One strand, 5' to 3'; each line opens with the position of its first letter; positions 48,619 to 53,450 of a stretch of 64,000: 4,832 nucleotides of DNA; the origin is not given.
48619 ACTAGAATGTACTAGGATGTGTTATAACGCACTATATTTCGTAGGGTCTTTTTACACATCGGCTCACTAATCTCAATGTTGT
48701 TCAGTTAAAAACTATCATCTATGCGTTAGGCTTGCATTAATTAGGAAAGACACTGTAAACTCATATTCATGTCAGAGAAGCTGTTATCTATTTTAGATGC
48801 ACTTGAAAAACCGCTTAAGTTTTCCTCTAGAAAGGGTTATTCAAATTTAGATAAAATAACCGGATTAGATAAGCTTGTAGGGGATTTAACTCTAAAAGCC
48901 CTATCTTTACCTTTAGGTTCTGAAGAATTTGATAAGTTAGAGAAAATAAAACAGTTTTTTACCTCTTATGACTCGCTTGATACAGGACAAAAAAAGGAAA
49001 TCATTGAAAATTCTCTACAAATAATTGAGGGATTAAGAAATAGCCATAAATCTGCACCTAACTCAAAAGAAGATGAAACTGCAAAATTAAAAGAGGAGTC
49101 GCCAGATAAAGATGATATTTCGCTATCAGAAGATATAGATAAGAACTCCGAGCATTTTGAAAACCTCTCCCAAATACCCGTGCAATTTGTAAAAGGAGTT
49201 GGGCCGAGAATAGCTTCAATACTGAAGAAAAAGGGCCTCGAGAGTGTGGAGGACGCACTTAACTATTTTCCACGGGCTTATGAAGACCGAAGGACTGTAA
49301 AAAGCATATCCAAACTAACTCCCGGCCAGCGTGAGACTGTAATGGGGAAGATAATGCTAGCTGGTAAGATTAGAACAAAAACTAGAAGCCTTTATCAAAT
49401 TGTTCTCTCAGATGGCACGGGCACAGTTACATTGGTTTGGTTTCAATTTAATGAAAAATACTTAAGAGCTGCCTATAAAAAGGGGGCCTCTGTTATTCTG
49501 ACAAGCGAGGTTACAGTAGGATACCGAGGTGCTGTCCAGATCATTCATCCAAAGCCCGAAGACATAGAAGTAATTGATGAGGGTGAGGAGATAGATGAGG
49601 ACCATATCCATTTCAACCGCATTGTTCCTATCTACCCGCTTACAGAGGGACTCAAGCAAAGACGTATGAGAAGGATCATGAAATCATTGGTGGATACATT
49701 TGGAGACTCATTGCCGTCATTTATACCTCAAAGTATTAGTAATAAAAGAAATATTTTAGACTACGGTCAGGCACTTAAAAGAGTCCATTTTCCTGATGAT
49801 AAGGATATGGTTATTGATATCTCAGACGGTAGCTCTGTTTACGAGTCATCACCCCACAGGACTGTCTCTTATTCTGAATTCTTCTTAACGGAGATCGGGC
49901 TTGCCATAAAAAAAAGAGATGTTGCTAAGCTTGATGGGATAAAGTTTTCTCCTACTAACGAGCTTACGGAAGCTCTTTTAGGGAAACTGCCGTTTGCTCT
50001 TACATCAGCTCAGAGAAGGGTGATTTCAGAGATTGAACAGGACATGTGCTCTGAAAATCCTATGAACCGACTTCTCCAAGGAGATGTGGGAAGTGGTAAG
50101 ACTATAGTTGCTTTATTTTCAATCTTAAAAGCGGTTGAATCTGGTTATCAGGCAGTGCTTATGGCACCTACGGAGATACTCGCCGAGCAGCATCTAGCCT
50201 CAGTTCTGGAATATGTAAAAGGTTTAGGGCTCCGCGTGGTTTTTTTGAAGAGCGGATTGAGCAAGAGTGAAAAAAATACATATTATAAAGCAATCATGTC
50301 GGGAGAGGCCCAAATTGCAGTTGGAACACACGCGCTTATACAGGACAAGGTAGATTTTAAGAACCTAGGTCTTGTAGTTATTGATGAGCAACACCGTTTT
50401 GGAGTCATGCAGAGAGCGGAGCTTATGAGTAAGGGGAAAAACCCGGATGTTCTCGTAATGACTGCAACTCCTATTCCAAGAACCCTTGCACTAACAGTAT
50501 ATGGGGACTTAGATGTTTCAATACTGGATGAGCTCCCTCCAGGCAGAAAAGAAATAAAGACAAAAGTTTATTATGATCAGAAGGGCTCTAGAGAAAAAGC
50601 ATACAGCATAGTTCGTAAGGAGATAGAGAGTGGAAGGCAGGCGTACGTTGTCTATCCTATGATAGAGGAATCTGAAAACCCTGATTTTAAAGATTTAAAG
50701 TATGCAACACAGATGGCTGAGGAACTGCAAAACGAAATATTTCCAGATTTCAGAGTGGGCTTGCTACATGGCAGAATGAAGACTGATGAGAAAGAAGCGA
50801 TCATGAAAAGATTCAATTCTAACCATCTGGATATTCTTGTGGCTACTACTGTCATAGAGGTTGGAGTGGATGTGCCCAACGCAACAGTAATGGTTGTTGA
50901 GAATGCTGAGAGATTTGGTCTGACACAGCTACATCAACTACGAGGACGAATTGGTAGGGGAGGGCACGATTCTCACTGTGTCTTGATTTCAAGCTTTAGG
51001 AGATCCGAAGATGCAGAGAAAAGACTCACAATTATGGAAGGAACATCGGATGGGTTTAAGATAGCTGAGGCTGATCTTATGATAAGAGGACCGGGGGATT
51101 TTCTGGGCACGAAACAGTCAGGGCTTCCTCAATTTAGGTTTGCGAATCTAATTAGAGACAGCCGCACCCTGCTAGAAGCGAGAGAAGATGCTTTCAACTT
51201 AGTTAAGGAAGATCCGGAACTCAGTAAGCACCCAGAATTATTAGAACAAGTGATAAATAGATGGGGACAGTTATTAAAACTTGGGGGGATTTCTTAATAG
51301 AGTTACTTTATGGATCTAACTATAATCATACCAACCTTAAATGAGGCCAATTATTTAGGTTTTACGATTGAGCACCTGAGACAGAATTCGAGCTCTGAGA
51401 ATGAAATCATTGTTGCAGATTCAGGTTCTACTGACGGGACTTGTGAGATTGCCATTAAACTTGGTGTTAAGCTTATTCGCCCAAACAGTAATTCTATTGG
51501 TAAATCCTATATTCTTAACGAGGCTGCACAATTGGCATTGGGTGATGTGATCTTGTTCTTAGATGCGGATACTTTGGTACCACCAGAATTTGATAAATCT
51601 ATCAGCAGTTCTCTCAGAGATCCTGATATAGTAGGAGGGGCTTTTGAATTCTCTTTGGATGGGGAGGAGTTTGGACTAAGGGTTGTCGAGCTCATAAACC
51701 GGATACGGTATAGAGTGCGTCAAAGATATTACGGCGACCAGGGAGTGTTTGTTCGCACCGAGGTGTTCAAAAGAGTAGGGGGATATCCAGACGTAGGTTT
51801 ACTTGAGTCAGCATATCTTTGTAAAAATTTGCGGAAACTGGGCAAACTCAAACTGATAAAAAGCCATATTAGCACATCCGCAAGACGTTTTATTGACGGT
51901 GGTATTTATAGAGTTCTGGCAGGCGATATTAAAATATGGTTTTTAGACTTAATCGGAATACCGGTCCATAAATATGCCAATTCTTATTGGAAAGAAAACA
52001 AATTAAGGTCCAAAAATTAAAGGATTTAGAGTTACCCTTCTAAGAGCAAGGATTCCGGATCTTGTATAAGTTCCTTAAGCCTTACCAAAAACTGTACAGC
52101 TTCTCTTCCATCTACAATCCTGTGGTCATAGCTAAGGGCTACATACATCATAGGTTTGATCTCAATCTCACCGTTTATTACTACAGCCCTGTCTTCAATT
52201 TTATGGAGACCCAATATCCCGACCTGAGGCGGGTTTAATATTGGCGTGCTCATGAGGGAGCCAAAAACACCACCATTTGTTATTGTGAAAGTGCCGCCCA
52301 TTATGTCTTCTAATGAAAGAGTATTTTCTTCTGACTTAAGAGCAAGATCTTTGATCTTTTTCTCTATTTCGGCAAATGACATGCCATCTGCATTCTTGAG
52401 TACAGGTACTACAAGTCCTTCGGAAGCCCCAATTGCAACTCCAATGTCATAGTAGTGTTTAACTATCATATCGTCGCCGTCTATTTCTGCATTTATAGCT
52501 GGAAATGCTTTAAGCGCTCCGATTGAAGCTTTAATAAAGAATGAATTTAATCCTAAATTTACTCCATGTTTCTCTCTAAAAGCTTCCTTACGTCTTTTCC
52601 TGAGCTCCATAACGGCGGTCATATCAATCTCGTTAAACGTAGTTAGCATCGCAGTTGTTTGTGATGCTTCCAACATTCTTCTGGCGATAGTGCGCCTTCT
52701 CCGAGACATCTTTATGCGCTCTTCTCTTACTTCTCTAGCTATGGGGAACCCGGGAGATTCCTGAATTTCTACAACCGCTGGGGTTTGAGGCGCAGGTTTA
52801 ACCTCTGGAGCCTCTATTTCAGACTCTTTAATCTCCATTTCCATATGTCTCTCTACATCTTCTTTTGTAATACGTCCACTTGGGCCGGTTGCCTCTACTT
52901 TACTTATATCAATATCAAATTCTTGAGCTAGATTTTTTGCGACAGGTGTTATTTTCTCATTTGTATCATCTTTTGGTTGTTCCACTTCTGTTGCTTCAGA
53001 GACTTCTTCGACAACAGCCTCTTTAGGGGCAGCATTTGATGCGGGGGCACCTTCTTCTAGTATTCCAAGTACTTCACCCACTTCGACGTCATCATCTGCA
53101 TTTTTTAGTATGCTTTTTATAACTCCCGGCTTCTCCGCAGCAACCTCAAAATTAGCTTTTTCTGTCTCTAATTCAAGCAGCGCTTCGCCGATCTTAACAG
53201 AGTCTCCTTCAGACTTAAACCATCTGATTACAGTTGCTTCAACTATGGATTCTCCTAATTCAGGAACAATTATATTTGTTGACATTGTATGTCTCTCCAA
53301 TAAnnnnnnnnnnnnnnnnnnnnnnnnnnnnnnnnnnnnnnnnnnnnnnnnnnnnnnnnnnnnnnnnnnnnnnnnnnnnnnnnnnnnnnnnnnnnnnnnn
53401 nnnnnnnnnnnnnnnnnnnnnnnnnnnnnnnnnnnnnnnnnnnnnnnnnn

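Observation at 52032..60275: Two different 2-oxoglutarate-oxidising systems encoded back to back (sucAB and the kor cluster) on the same strand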

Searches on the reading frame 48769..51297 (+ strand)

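Call 12: search_protein_families(library=pfam, proteins=[window:48769-51297:+], max_evalue=0.00001)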
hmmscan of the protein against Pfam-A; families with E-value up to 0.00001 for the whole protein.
window:48769-51297:+ (842 aa): 7 families
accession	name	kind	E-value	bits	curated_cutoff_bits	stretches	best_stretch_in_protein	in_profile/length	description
PF17191.10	RecG_wedge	-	7e-32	110.7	23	1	137-307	1-158/162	RecG wedge domain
PF00270.35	DEAD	-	2.6e-27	96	26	1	412-573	1-164/167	DEAD/DEAH box helicase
PF00271.37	Helicase_C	-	4e-23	82.2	23.5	1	615-732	6-110/110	Helicase conserved C-terminal domain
PF19833.4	RecG_dom3_C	-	1e-14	54.8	26.8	1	759-821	1-64/87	ATP-dependent DNA helicase RecG, domain 3, C-terminal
PF04851.21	ResIII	-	2.3e-13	50.8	22.5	1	410-568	3-162/164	Type III restriction enzyme, res subunit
PF22590.2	Cas3-like_C_2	-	8.8e-07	29.6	27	1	644-730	13-103/106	CRISPR-associated nuclease/helicase Cas3, C-terminal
PF01336.31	tRNA_anti-codon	-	3e-06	27.5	27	1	197-262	3-71/75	OB-fold nucleic acid binding domain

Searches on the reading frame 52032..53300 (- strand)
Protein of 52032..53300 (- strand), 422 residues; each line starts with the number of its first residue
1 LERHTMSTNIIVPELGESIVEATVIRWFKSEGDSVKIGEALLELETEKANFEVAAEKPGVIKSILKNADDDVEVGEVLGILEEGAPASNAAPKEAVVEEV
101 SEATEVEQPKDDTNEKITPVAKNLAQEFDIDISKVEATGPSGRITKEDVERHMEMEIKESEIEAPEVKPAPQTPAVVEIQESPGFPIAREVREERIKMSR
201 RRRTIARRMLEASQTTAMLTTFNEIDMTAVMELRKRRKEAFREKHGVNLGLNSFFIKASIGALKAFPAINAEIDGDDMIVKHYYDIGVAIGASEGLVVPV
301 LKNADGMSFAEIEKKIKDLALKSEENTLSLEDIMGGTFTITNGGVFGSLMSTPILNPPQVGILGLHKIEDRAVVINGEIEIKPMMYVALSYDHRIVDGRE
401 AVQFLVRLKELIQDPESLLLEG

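Call 3: search_protein_families(library=pfam, proteins=[window:52032-53300:-])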
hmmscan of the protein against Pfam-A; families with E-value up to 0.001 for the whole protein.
window:52032-53300:- (422 aa): 3 families
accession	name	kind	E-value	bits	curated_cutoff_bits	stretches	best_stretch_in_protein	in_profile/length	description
PF00198.28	2-oxoacid_dh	-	8e-82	274.6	23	1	192-420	3-232/232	2-oxoacid dehydrogenases acyltransferase (catalytic domain)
PF00364.28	Biotin_lipoyl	-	1.7e-18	66.6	22.1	1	9-80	2-72/73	Biotin-requiring enzyme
PF02817.22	E3_binding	-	1.3e-13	51.3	23.7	1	116-150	2-36/36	e3 binding domain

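Call 4: search_protein_families(library=ncbifam, proteins=[window:52032-53300:-])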
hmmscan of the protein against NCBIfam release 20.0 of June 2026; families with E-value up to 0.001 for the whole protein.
window:52032-53300:- (422 aa): 19 families
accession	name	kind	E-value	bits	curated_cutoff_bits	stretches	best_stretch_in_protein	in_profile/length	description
NF004309.0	PRK05704.1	equivalog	1.7e-165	551.3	449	1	6-421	1-407/408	2-oxoglutarate dehydrogenase complex dihydrolipoyllysine-residue succinyltransferase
TIGR01347.1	sucB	equivalog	4.6e-155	516.8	378.65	1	9-421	2-403/404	dihydrolipoyllysine-residue succinyltransferase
NF008814.0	PRK11854.1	equivalog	6.2e-97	325.5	722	2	87-419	304-636/637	pyruvate dehydrogenase complex dihydrolipoyllysine-residue acetyltransferase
TIGR02927.1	SucB_Actino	equivalog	5.5e-96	322.6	423.45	2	91-412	241-568/579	2-oxoglutarate dehydrogenase, E2 component, dihydrolipoamide succinyltransferase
TIGR01349.1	PDHac_trf_mito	equivalog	1.6e-74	251.6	445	2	89-420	112-437/437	pyruvate dehydrogenase complex dihydrolipoamide acetyltransferase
TIGR01348.1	PDHac_trf_long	equivalog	6.8e-74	249.5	552.1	1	8-420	156-587/587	dihydrolipoyllysine-residue acetyltransferase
NF008815.0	PRK11857.1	equivalog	1.1e-59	202.4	378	1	116-418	5-305/308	dihydrolipoamide acetyltransferase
NF011416.0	PRK14843.1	equivalog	1.4e-58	198.5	429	1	105-419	39-346/347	dihydrolipoamide acetyltransferase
NF008907.0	PRK12270.1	equivalog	9.3e-24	83.3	878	1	107-413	46-362/1241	multifunctional oxoglutarate decarboxylase/oxoglutarate dehydrogenase thiamine pyrophosphate-binding subunit/dihydrolipoyllysine-residue suc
NF011457.0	PRK14875.1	equivalog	3.5e-21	75.6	307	1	6-150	2-123/372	acetoin dehydrogenase dihydrolipoyllysine-residue acetyltransferase subunit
NF008854.0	PRK11892.1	equivalog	2.2e-13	49.7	454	1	6-131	1-130/464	pyruvate dehydrogenase complex E1 component subunit beta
NF004173.0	PRK05641.1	equivalog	7.2e-07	29.9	199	1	23-78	94-149/153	putative acetyl-CoA carboxylase biotin carboxyl carrier protein subunit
TIGR01108.1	oadA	equivalog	4e-05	22.3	756.5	1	20-78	524-582/582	sodium-extruding oxaloacetate decarboxylase subunit alpha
NF004547.1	PRK05889.1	equivalog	6.6e-05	23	75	1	22-81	11-70/71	biotin/lipoyl-binding carrier protein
NF006761.0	PRK09282.1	domain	7.5e-05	21.4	402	1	19-81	527-589/591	pyruvate carboxylase subunit B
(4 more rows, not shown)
